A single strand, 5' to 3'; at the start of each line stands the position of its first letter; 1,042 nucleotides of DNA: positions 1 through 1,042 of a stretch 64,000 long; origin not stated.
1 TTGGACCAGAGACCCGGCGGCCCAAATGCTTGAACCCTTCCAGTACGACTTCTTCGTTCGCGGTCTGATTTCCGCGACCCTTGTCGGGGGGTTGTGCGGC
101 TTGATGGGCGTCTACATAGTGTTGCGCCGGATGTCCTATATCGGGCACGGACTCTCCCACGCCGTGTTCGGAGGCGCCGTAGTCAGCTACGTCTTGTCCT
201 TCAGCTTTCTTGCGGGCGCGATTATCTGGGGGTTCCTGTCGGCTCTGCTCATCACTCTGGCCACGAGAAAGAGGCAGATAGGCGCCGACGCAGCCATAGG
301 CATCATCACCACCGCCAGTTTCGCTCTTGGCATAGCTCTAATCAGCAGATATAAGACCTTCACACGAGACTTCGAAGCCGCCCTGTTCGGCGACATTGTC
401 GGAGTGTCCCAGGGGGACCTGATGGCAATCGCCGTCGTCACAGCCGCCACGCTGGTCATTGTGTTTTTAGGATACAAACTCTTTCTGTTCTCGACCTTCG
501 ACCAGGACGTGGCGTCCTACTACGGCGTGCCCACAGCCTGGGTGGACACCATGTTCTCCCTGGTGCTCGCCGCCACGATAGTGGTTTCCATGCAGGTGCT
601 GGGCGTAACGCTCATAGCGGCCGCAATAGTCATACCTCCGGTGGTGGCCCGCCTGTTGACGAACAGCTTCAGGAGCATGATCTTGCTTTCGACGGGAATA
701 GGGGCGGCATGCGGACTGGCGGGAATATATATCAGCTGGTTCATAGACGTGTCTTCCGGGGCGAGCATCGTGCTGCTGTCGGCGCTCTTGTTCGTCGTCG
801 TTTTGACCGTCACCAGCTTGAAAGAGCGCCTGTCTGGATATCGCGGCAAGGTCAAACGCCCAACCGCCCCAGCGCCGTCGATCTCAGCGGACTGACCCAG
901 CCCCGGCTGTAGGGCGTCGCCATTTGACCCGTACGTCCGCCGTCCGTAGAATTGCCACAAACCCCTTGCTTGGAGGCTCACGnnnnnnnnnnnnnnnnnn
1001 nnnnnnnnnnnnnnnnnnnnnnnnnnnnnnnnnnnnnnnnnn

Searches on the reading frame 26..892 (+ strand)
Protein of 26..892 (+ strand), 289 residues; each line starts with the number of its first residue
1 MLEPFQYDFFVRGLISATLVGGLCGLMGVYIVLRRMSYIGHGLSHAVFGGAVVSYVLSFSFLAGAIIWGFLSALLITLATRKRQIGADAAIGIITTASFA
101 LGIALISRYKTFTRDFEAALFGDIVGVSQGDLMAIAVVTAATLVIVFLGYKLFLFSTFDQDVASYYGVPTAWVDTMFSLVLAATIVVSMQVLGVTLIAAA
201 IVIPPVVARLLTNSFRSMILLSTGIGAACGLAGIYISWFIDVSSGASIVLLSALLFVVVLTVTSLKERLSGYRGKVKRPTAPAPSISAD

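Call 118: search_protein_families(library=padloc, alignment_id=A10, max_evalue=0.001)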
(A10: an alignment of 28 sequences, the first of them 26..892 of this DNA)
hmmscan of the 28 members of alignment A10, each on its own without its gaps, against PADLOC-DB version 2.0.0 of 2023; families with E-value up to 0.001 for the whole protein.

A. member 1, window:26-892:+ (289 aa): 0 families

B. families by the number of members that match (of 28 scanned): 13 families
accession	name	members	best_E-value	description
PDLC04134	mad2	2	7.7e-29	mads_2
PDLC01078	C3a156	2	6.1e-13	oxidoreductase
PDLC03258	MTase_II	2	2.9e-05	Type II methyltransferase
PDLC03338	MTase_II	1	3.8e-10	Type II methyltransferase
PDLC04559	PDC-M28B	1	4.3e-08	-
PDLC04163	HEC-09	1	1.1e-07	-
PDLC02521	PglX|PglXI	1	1e-06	PglX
PDLC03348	MTase_II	1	1.5e-06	Type II methyltransferase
PDLC03021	MTase_I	1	1.6e-06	Type I methyltransferase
PDLC03600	REase_MTase_IIG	1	2.5e-06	Type IIG restriction enzyme-methyltransferase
PDLC02525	PglX|PglXI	1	6.7e-06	PglX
PDLC04560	PDC-M28B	1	7.9e-05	-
PDLC03293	MTase_II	1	0.00041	Type II methyltransferase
